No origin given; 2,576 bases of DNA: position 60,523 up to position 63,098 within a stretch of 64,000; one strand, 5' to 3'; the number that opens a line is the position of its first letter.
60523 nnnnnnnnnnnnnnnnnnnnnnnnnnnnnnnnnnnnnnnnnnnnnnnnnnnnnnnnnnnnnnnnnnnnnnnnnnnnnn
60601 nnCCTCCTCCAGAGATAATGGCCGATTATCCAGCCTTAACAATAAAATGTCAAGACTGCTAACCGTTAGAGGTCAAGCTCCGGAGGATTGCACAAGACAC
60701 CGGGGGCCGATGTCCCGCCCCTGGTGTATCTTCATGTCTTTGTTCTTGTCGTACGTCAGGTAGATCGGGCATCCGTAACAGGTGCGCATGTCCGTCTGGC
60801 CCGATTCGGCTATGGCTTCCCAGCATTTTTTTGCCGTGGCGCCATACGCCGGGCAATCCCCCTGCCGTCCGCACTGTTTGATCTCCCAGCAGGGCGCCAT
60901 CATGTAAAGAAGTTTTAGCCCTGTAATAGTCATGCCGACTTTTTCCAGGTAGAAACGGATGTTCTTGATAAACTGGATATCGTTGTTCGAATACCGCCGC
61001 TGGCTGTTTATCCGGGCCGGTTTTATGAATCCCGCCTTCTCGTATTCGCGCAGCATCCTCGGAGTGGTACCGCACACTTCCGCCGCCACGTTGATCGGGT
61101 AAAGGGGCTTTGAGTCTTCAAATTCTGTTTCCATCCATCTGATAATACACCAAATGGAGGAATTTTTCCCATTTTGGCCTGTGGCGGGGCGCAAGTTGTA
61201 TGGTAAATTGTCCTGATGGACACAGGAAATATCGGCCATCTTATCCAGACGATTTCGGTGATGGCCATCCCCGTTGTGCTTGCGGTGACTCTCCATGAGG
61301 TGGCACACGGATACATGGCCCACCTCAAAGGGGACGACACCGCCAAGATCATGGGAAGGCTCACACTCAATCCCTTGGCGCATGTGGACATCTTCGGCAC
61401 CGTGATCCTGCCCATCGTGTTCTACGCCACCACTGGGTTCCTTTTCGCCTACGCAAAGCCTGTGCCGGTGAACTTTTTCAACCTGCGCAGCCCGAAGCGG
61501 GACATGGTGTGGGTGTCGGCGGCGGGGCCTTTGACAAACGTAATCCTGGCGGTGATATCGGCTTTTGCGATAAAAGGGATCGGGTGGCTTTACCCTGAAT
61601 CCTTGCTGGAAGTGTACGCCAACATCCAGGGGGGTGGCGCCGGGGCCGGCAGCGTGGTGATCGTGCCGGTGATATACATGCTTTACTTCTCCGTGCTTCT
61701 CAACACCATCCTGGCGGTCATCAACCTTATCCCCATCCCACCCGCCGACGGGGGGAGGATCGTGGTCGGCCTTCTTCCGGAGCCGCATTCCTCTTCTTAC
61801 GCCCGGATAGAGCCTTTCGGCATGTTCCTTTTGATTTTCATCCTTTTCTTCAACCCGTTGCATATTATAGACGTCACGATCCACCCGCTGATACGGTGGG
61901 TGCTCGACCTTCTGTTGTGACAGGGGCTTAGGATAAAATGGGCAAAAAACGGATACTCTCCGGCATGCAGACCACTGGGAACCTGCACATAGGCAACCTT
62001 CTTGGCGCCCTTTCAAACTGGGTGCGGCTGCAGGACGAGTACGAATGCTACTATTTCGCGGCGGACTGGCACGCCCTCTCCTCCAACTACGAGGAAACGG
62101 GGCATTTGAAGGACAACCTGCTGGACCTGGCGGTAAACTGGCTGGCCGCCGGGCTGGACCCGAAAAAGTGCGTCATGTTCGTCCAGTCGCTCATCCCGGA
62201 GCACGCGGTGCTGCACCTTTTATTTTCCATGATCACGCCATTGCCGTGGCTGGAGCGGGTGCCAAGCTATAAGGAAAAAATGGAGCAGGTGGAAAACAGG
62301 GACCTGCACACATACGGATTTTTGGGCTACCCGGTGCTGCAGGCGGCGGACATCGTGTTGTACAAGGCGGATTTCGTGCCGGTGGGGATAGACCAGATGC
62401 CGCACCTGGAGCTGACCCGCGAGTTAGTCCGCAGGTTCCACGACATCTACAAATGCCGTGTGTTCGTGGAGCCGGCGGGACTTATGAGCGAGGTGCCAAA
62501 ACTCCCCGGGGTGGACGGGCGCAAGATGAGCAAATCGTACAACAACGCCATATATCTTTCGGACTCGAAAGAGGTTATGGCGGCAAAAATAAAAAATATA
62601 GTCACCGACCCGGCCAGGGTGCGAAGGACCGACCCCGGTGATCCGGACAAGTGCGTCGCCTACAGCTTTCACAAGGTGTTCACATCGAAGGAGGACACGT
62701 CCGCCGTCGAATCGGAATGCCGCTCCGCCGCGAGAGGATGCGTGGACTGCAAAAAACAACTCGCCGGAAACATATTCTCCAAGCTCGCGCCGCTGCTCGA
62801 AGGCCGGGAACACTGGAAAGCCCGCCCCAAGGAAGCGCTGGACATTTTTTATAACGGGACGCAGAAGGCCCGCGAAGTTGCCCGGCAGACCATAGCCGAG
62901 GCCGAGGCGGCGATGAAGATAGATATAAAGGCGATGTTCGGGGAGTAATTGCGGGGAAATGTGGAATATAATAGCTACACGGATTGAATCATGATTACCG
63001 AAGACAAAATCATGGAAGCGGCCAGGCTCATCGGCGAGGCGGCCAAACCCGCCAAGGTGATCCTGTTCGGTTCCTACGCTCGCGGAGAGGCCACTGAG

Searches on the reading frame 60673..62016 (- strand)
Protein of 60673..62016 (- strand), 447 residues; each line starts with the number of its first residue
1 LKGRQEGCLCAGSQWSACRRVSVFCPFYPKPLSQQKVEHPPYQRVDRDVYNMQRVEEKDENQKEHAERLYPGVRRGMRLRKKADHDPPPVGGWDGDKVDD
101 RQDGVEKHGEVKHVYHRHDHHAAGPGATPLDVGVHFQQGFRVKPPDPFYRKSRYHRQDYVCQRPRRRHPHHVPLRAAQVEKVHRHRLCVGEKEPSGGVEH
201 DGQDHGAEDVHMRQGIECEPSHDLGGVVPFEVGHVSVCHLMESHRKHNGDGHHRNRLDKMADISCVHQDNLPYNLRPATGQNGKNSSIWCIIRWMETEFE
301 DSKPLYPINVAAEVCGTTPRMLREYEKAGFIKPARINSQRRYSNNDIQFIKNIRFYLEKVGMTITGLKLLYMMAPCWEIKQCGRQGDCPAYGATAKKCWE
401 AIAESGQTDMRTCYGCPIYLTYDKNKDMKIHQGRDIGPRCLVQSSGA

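Call 22: search_protein_families(library=pfam, proteins=[window:60673-62016:-], max_evalue=0.001)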
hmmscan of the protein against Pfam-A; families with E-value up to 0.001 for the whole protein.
window:60673-62016:- (447 aa): 2 families
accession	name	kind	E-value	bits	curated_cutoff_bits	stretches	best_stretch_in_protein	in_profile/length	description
PF13411.12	MerR_1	-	4.4e-10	39.9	21.6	1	306-368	1-63/69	MerR HTH family regulatory protein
PF00376.29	MerR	-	2.2e-07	31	28.2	1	308-342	2-37/38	MerR family regulatory protein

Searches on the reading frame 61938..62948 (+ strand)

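Call 22: search_protein_families(library=pfam, proteins=[window:61938-62948:+], max_evalue=0.001)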
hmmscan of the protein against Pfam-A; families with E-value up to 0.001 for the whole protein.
window:61938-62948:+ (336 aa): 1 family
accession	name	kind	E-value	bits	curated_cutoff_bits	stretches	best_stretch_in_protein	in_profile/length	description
PF00579.31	tRNA-synt_1b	-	2.4e-64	217.9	21.1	1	5-279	7-287/292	tRNA synthetases class I (W and Y)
